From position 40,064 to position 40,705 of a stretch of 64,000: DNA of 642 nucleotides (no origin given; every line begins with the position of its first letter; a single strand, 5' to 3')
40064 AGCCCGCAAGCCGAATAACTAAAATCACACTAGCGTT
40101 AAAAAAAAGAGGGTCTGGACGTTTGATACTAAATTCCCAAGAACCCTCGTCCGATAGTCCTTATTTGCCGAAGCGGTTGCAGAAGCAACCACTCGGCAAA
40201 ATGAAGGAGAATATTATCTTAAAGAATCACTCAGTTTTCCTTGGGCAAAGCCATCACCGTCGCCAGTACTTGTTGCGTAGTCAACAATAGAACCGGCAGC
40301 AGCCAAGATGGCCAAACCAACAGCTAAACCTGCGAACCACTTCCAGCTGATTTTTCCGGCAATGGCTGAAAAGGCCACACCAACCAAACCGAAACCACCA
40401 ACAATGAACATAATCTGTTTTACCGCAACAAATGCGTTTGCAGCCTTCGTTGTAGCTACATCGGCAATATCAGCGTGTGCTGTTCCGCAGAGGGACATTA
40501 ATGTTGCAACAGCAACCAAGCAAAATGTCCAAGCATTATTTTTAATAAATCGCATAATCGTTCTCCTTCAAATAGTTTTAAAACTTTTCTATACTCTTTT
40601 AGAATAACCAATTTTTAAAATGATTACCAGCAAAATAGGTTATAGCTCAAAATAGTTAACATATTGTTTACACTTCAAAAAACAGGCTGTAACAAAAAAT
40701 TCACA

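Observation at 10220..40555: Single ~30 kb rvh-like T4SS operon with duplicated virB8, virB7 between them, three virB2 paralogs and tandem virB6 elsewhere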

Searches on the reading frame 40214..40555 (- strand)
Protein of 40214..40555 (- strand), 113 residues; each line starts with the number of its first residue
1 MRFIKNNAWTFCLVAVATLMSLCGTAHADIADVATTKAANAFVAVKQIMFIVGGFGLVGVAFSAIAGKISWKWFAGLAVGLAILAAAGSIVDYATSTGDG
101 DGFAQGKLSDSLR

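Call 4: search_protein_families(library=pfam, proteins=[window:40214-40555:-], max_evalue=0.01)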
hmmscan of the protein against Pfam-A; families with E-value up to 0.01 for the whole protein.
window:40214-40555:- (113 aa): 1 family
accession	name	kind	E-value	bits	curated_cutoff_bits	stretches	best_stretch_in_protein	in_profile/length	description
PF04956.18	TrbC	-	3.7e-08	33.9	27.9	1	4-93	6-97/98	TrbC/VIRB2 pilin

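Call 12: search_protein_families(library=ncbifam, proteins=[window:40214-40555:-], max_evalue=0.01)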
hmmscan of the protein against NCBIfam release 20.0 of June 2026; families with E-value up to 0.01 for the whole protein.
window:40214-40555:- (113 aa): 0 families
